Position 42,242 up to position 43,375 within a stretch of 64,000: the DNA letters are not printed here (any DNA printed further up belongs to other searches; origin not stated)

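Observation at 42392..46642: Radical SAM - carbamoyltransferase - duplicated SGNH-like hydrolase cluster (candidate modification pathway)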

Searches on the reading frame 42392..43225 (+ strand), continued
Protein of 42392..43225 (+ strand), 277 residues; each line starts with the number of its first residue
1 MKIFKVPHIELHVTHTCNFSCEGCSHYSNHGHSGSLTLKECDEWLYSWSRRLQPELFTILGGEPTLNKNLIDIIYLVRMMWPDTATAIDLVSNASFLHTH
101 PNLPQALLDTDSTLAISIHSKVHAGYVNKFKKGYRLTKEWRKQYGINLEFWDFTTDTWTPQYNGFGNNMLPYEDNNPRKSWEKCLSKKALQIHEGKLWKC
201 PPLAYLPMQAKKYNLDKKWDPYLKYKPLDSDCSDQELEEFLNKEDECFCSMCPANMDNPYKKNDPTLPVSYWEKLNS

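Call 45: find_related_loci(query=A2, collection=viral_contigs, flank=6000)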
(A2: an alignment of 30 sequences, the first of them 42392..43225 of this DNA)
Query A2 (277 aa) in viral_contigs; peptide patterns used: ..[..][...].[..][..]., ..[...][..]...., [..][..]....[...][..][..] (x = any residue, [..] = any of these).
596 stretches matched a pattern (row limit reached: there are more); 360 encode a relative of the query (tblastn E <= 1e-3); the best 80 are kept; 72 distinct loci.
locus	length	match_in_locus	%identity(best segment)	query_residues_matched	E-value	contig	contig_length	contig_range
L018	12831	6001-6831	92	1-277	1e-179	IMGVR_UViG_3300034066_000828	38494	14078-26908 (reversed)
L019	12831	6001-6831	92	1-277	1e-179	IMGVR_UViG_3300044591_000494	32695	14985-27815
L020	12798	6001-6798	73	9-274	3e-139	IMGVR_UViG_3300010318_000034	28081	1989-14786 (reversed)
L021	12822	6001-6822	70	1-274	2e-137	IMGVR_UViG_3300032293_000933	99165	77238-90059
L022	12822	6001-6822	70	1-274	1e-136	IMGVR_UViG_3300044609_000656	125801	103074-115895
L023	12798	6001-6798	72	9-274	1e-136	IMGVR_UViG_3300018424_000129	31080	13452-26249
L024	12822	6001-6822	70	1-274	1e-136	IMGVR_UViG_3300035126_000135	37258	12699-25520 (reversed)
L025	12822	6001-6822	70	1-274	1e-136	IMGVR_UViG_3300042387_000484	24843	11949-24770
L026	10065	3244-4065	70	1-274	1e-136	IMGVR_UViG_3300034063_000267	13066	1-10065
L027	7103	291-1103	70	4-274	2e-136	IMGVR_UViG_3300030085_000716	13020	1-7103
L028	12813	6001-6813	69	4-274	3e-136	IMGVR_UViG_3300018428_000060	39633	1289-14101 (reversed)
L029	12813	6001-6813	69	4-274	3e-136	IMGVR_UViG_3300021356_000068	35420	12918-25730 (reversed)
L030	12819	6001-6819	69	1-274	2e-135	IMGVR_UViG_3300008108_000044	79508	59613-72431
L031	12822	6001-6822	69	3-276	3e-135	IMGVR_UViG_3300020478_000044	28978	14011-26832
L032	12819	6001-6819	68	3-275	7e-135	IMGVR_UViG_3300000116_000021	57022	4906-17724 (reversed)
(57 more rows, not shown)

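Call 53: search_protein_families(library=pfam, proteins=[L020:4423-4977:+, L020:3674-3907:+, L020:4967-5494:+, L020:900-1394:+, L020:1528-2106:+, L020:9130-9363:+, L020:10277-10939:+, L020:2108-2920:+], max_evalue=0.05)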
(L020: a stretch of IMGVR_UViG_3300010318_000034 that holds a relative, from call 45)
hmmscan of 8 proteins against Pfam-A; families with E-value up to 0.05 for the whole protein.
L020:4423-4977:+ (184 aa): 0 families

L020:3674-3907:+ (77 aa): 0 families

L020:4967-5494:+ (175 aa): 0 families

L020:900-1394:+ (164 aa): 1 family
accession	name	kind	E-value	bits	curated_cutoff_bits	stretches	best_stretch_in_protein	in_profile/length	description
PF13640.12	2OG-FeII_Oxy_3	-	0.0014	20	27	1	83-145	4-82/98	2OG-Fe(II) oxygenase superfamily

L020:1528-2106:+ (192 aa): 2 families
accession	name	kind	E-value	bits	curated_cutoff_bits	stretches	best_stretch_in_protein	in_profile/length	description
PF13759.12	2OG-FeII_Oxy_5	-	1.3e-10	42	27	1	100-190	2-101/101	Putative 2OG-Fe(II) oxygenase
PF05118.21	Asp_Arg_Hydrox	-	0.037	14.3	22.6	0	155-191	119-154/157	Aspartyl/Asparaginyl beta-hydroxylase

L020:9130-9363:+ (77 aa): 0 families

L020:10277-10939:+ (220 aa): 1 family
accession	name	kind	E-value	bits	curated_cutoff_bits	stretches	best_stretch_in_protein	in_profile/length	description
PF00923.25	TAL_FSA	-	5.3e-48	164.2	27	1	3-203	1-242/285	Transaldolase/Fructose-6-phosphate aldolase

L020:2108-2920:+ (271 aa): 2 families
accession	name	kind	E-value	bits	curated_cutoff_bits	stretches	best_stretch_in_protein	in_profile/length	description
PF04055.27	Radical_SAM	-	1.5e-12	48.4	29.5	1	12-128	3-121/166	Radical SAM superfamily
PF13353.11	Fer4_12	-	7.6e-05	23.5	22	1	12-92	11-92/137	4Fe-4S single cluster domain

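Call 54: predict_structure(alignment_id=A3)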
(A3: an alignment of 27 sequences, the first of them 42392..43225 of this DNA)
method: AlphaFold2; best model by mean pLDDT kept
length: 277 residues; sequences in the alignment: 27
mean_pLDDT: 88.7   pTM: 0.89
mean pLDDT of the five models: 88.7, 88.6, 88.4, 86.2, 85.9
residues with pLDDT >= 90: 164; 70-90: 88; 50-70: 19; < 50: 6
segments of 3 or more residues with pLDDT < 50: 22-25
pLDDT, mean of each block of 10 residues (from residue 1): 95 84 50 89 98 97 93 98 95 93 98 92 87 95 96 68 82 90 88 96 89 91 96 98 92 76 76 80
secondary structure, 60 per line:
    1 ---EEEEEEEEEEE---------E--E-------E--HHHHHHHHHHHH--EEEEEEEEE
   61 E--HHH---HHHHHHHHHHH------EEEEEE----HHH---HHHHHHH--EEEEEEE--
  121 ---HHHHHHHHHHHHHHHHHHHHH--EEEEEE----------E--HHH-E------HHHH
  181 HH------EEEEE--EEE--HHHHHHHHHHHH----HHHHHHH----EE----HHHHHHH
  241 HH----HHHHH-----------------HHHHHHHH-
elements in order: E4-14 H38-49 E52-61 H70-80 E87-92 H103-109 E112-118 H124-144 E147-152 H177-182 E189-193 E196-198 H201-212 H217-223 H234-242 H247-251 H269-276

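Call 56: search_protein_families(library=ncbifam, proteins=[window:42392-43225:+, L020:2108-2920:+], max_evalue=0.01)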
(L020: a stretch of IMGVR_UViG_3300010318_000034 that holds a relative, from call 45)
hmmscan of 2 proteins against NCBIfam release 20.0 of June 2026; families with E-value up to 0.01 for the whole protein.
window:42392-43225:+ (277 aa): 23 families
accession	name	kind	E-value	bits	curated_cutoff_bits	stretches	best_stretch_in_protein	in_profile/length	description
NF038283.1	viperin_w_prok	equivalog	9.5e-10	38.1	180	1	8-121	3-117/281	viperin family antiviral radical SAM protein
TIGR02666.1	moaA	equivalog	9.7e-08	31.3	284.05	1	9-100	12-106/336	GTP 3',8-cyclase MoaA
TIGR03977.1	rSAM_pair_HxsC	equivalog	3.6e-07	29.4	267.9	1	8-122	26-138/292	His-Xaa-Ser system radical SAM maturase HxsC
NF045646.2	rSAM_Se_TrsS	equivalog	6.6e-07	28.2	490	1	11-79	90-158/441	radical SAM (seleno)protein TrsS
TIGR02668.1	moaA_archaeal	equivalog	7.8e-07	28.4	325.25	1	6-108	9-109/303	GTP 3',8-cyclase MoaA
TIGR04064.1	rSAM_nif11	equivalog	3e-05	22.9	518.7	1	5-72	76-147/459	nif11-like peptide radical SAM maturase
NF001199.0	PRK00164.2-1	equivalog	3.2e-05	23.2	231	1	6-108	11-111/308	GTP 3',8-cyclase MoaA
TIGR04068.1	rSAM_ocin_clost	equivalog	6e-05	22.1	500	1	6-119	83-202/462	Cys-rich peptide radical SAM maturase CcpM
TIGR02495.1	NrdG2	equivalog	0.00021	20.7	131.15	1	15-80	24-89/193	anaerobic ribonucleoside-triphosphate reductase activating protein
NF033640.1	N_Twi_rSAM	subfamily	0.00027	20.2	170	1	5-95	109-214/398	twitch domain-containing radical SAM protein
NF045702.1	rSAM_GDGT_ether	equivalog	0.00035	19.3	450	1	11-109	90-188/486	tetraether lipid synthase Tes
NF047865.1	rSAM_PapB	equivalog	0.00061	19.1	340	1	8-74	4-74/330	PapB family radical SAM/SPASM ranthipeptide maturase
TIGR03962.1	mycofact_rSAM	equivalog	0.00064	19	265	1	12-74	17-78/339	mycofactocin radical SAM maturase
NF050035.1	rSAM_WgK_link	exception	0.00078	18.5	650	1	9-75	11-78/367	radical SAM/SPASM peptide maturase WgkB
TIGR04148.1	GG_samocin_CFB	equivalog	0.00086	18.6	300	1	5-139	15-155/411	radical SAM peptide maturase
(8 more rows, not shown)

L020:2108-2920:+ (271 aa): 34 families (the best 25 are shown)
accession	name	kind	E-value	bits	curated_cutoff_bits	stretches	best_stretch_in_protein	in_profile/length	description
NF038283.1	viperin_w_prok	equivalog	1.8e-11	43.7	180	1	7-117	3-116/281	viperin family antiviral radical SAM protein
NF045646.2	rSAM_Se_TrsS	equivalog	2.6e-11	42.7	490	1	10-107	90-186/441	radical SAM (seleno)protein TrsS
TIGR02666.1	moaA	equivalog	3.5e-10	39.4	284.05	1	8-102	12-111/336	GTP 3',8-cyclase MoaA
TIGR03977.1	rSAM_pair_HxsC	equivalog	1.4e-08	34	267.9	1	9-119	28-138/292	His-Xaa-Ser system radical SAM maturase HxsC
TIGR02668.1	moaA_archaeal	equivalog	3.3e-08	32.9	325.25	1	7-123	11-124/303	GTP 3',8-cyclase MoaA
TIGR03470.1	HpnH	equivalog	1.6e-07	30.6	225.05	1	5-123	27-137/318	adenosyl-hopene transferase HpnH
NF045702.1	rSAM_GDGT_ether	equivalog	2.3e-07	29.8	450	1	10-109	90-191/486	tetraether lipid synthase Tes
TIGR04250.1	SCM_rSAM_ScmE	equivalog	2.9e-07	29.7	400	1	5-115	2-108/358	SynChlorMet cassette radical SAM/SPASM protein ScmE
NF001199.0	PRK00164.2-1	equivalog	1.1e-06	28.1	231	1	8-106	14-112/308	GTP 3',8-cyclase MoaA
NF050035.1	rSAM_WgK_link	exception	2e-06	27.1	650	1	4-94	7-96/367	radical SAM/SPASM peptide maturase WgkB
TIGR04311.1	rSAM_Geo_metal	subfamily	2.1e-06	27.1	400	1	5-97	2-95/423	radical SAM/SPASM family putative metalloenzyme maturase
TIGR03963.1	rSAM_QueE_Clost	equivalog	1.3e-05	25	260.1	1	14-91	27-102/219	putative 7-carboxy-7-deazaguanine synthase QueE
TIGR04317.1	W_rSAM_matur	equivalog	1.7e-05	24.1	380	1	6-108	4-102/349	tungsten cofactor oxidoreductase radical SAM maturase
TIGR04278.1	viperin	exception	2.2e-05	23.6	450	1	4-95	57-148/347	antiviral radical SAM protein viperin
TIGR02109.1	PQQ_syn_pqqE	equivalog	2.9e-05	23.2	381.35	1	3-85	4-86/358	pyrroloquinoline quinone biosynthesis protein PqqE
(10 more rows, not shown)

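Call 64: find_related_loci(query=A3, collection=genome_contigs, flank=7000)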
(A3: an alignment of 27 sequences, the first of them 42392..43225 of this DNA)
Query A3 (277 aa) in genome_contigs; peptide patterns used: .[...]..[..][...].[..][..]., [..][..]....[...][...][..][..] (x = any residue, [..] = any of these).
600 stretches matched a pattern (row limit reached: there are more); 255 encode a relative of the query (tblastn E <= 1e-3); the best 80 are kept; 80 distinct loci.
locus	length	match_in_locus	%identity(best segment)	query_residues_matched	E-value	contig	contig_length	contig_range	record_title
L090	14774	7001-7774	48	7-262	1e-81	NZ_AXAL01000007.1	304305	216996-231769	Mesorhizobium loti CJ3sym A3A9DRAFT_scaffold_5.6_C, whole genome shotgun sequence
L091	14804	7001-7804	46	3-268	4e-79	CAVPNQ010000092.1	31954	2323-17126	MAG: uncultured Planctomycetia bacterium isolate MFD10097.bin.2.14 genome assembly, contig: contig_21212, whole genome s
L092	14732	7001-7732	48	9-255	8e-79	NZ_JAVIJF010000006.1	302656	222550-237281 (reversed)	Mesorhizobium montanum strain MSK 1335 MSK_1335_NODE_6_length_302656_cov_37_187995_pilon, whole genome shotgun sequence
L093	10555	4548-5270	49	12-255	5e-79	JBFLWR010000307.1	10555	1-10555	MAG: Pseudomonadota bacterium isolate MAG037 MAG037_307, whole genome shotgun sequence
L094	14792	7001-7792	45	3-270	1e-78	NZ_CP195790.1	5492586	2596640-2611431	Planctomicrobium sp. SH527 chromosome, complete genome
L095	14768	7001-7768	46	9-262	1e-78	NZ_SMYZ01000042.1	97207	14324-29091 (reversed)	Mesorhizobium norvegicum strain 10.2.2 10-2-2_contig_43, whole genome shotgun sequence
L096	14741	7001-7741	46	6-255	4e-78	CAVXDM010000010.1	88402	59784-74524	MAG: uncultured Alphaproteobacteria bacterium isolate MFD04428.bin.2.7 genome assembly, contig: contig_119003, whole gen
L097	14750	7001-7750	45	3-255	7e-78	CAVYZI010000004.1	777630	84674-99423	MAG: uncultured Verrucomicrobiae bacterium isolate MFD02416.bin.2.43 genome assembly, contig: contig_26838, whole genome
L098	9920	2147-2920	46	7-268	6e-78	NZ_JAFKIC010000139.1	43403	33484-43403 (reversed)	MAG: Mesorhizobium sp. isolate SCN18_10_11_15_R5_B_64_12 SCN18_10_11_15_R5_B_scaffold_299, whole genome shotgun sequence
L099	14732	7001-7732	48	9-255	2e-77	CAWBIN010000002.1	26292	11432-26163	MAG: uncultured Alphaproteobacteria bacterium isolate MFD09212.bin.2.179 genome assembly, contig: contig_103530, whole g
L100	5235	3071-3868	46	3-266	1e-76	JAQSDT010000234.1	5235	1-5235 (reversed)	MAG: bacterium isolate D1-2020 MAG008 NODE_1779_length_5235_cov_4.417181, whole genome shotgun sequence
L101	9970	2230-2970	47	6-255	8e-77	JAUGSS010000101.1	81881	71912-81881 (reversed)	MAG: Methylococcaceae bacterium isolate ZUGMOB10 c_000000010224, whole genome shotgun sequence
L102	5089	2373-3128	42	1-256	1e-76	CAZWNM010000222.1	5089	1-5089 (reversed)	MAG TPA_asm: uncultured Planctomycetaceae bacterium isolate binchicken_co3_553 genome assembly, contig: NODE_54027_lengt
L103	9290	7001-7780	45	5-262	2e-76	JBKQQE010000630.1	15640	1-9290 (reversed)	MAG: Xanthobacteraceae bacterium isolate MGr1A1B1C__bin_74 MGr1A1B1C_000000279704, whole genome shotgun sequence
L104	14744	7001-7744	46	6-256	5e-76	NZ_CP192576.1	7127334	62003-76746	Bradyrhizobium betae strain P42 chromosome, complete genome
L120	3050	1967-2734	42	5-265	2e-71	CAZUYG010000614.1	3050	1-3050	MAG TPA_asm: uncultured Candidatus Odyssella sp. isolate binchicken_co118_157 genome assembly, contig: NODE_53237_length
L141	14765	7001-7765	36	1-256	1e-48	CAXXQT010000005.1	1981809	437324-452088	MAG: Thermoguttaceae bacterium isolate 6d2dc2d4-6dd0-4c87-b5e3-0172890c642a genome assembly, contig: contig_5, whole gen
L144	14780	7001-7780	34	4-266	8e-47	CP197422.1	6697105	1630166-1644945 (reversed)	Pirellulaceae bacterium SH501 chromosome, complete genome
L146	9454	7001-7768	34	9-267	6e-46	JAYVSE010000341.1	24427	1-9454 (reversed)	MAG: Planctomycetaceae bacterium isolate GL74_DN_concoct_140 GL74_DN_concoct_140_340, whole genome shotgun sequence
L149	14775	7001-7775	50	6-261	3e-59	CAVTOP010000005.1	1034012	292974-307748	MAG: uncultured Alphaproteobacteria bacterium isolate MFD06229.bin.1.283 genome assembly, contig: contig_1383, whole gen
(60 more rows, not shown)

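Call 67: search_protein_families(library=pfam, proteins=[L146:4814-5608:+, L144:7798-8796:+, L094:7869-9437:+, L141:1168-2667:+, L120:55-1887:+, L149:5647-6876:+, L146:2817-3401:+, L093:7767-8564:+], max_evalue=0.01)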
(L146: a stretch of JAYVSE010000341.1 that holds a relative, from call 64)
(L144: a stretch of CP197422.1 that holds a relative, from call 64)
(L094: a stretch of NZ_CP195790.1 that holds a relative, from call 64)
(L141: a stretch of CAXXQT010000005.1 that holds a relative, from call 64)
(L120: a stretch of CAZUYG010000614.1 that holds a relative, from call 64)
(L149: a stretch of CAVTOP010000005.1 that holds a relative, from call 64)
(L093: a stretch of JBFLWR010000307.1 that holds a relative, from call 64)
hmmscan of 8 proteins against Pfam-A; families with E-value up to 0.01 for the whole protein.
L146:4814-5608:+ (264 aa): 2 families
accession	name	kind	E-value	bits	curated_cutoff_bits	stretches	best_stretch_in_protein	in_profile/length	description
PF00535.33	Glycos_transf_2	-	1.2e-05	25.8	23.3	1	20-119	15-115/168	Glycosyl transferase family 2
PF10111.15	Glyco_tranf_2_2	-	0.0051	16.8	27.3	0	14-93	12-93/276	Glycosyltransferase like family 2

L144:7798-8796:+ (332 aa): 0 families

L094:7869-9437:+ (522 aa): 1 family
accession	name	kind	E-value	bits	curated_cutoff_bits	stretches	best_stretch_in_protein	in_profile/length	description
PF13641.12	Glyco_tranf_2_3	-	0.0055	17.2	27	0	16-129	8-131/230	Glycosyltransferase like family 2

L141:1168-2667:+ (499 aa): 3 families
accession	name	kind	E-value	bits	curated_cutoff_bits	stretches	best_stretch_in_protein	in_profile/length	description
PF01755.23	Glyco_transf_25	-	1.7e-08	35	24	1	94-154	65-125/199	Glycosyltransferase family 25 (LPS biosynthesis protein)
PF13469.12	Sulfotransfer_3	-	6.3e-07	30.3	27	1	280-470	4-213/216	Sulfotransferase family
PF00685.33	Sulfotransfer_1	-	4.1e-06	26.8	22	1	427-483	139-195/255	Sulfotransferase domain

L120:55-1887:+ (610 aa): 5 families
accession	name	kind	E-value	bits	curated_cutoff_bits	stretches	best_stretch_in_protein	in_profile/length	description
PF00535.33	Glycos_transf_2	-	2.3e-27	96.4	23.3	1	41-163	1-125/168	Glycosyl transferase family 2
PF10111.15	Glyco_tranf_2_2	-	2.9e-12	47.1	27.3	2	41-139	1-104/276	Glycosyltransferase like family 2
PF13641.12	Glyco_tranf_2_3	-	2.6e-09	37.9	27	1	38-153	1-120/230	Glycosyltransferase like family 2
PF13692.12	Glyco_trans_1_4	-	0.0012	19.6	27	0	460-553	48-136/142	Glycosyl transferases group 1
PF13378.12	MR_MLE_C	-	0.0071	16.5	29.4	0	453-481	26-54/219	Enolase C-terminal domain-like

L149:5647-6876:+ (409 aa): 1 family
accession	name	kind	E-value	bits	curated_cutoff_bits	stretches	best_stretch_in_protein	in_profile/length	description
PF04932.20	Wzy_C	-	4.7e-19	69.1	31.7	1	193-342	2-148/149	O-Antigen ligase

L146:2817-3401:+ (194 aa): 0 families

L093:7767-8564:+ (265 aa): 1 family
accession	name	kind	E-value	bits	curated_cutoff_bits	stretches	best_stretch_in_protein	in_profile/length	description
PF02698.23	DUF218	-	4.7e-31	107.9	27.6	1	79-246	1-133/133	DUF218 domain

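Call 72: find_encoding_contigs(protein=P0049, flank=10000, max_places=2)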
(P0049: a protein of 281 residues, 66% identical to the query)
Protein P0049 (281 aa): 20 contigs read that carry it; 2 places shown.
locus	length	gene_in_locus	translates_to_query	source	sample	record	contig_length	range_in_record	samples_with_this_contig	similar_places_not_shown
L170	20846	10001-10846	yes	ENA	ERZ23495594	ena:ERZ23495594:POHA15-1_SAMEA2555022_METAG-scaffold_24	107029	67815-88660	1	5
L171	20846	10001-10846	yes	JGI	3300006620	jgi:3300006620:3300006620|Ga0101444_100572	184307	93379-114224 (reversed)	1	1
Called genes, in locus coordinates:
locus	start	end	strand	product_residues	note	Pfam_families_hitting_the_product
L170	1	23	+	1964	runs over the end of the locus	PF13884:Peptidase_S74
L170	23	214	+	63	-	-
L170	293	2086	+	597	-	-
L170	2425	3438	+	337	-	PF07669:Eco57I (weak)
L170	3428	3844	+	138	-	-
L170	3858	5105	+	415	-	PF00270:DEAD, PF04851:ResIII, PF18766:SWI2_SNF2 (weak)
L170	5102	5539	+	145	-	PF08007:JmjC_2 (faint)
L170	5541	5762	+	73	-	-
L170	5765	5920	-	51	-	-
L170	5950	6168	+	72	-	-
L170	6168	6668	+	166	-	PF13640:2OG-FeII_Oxy_3 (weak)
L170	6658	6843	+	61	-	-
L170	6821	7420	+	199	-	PF13759:2OG-FeII_Oxy_5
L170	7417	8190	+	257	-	-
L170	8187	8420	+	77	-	-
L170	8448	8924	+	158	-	PF01844:HNH, PF13395:HNH_4, PF14279:HNH_5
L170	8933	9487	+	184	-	-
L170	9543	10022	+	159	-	-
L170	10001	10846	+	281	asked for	PF04055:Radical_SAM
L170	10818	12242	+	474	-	PF02543:Carbam_trans_N, PF16861:Carbam_trans_C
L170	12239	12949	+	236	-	-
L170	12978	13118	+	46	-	-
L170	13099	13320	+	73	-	-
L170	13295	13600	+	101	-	PF24272:DUF7468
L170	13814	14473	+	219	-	PF00923:TAL_FSA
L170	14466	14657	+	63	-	PF23856:DUF7219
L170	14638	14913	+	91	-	-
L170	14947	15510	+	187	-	-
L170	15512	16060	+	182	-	-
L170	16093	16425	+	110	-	-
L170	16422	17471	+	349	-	-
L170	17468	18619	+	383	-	PF13640:2OG-FeII_Oxy_3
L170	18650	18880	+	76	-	-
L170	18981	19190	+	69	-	-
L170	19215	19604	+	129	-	PF24835:DUF7717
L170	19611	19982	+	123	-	-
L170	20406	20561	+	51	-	-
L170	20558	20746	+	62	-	-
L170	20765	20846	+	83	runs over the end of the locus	-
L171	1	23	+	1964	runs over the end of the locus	PF13884:Peptidase_S74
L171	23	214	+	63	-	-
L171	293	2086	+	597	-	-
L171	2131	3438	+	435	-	PF07669:Eco57I (weak)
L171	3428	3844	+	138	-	-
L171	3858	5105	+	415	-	PF00270:DEAD, PF04851:ResIII, PF18766:SWI2_SNF2 (weak)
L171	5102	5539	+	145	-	PF08007:JmjC_2 (faint)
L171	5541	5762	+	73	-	-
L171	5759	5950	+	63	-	-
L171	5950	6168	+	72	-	-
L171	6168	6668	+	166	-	PF13640:2OG-FeII_Oxy_3 (weak)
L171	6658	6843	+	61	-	-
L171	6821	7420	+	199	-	PF13759:2OG-FeII_Oxy_5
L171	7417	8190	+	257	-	-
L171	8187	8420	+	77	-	-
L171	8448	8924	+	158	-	PF01844:HNH, PF13395:HNH_4, PF14279:HNH_5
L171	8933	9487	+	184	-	-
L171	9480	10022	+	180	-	-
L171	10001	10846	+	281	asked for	PF04055:Radical_SAM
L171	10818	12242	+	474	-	PF02543:Carbam_trans_N, PF16861:Carbam_trans_C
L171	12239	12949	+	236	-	-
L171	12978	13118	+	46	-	-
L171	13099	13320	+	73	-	-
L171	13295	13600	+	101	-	PF24272:DUF7468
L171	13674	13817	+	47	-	-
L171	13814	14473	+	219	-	PF00923:TAL_FSA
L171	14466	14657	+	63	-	PF23856:DUF7219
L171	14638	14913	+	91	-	-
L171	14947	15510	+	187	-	-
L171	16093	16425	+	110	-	-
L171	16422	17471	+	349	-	-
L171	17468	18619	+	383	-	PF13640:2OG-FeII_Oxy_3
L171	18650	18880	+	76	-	-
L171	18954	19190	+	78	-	-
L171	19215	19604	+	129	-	PF24835:DUF7717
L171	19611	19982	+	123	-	-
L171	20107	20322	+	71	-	-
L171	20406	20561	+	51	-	-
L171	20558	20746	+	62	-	-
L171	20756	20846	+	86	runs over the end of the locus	-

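Call 73: find_encoding_contigs(protein=P0137, flank=10000, max_places=2)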
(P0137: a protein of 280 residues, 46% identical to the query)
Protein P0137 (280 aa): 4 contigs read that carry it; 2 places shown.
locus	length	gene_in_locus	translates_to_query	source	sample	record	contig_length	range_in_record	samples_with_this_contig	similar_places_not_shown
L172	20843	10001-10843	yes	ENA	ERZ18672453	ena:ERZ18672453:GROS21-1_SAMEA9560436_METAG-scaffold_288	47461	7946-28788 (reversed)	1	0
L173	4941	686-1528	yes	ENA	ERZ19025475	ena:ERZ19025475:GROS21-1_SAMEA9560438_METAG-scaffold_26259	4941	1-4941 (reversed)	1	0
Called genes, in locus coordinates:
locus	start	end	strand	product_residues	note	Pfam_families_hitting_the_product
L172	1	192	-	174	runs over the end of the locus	-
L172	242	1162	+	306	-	-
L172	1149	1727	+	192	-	-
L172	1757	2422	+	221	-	-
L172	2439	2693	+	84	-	PF20189:DUF6552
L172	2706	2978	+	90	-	-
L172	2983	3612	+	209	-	-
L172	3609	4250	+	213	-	-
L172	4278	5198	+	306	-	-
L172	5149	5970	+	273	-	-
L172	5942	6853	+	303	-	-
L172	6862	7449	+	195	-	PF01041:DegT_DnrJ_EryC1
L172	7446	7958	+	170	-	-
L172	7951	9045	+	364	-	-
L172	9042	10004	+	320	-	-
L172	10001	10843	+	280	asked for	PF04055:Radical_SAM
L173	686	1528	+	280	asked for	PF04055:Radical_SAM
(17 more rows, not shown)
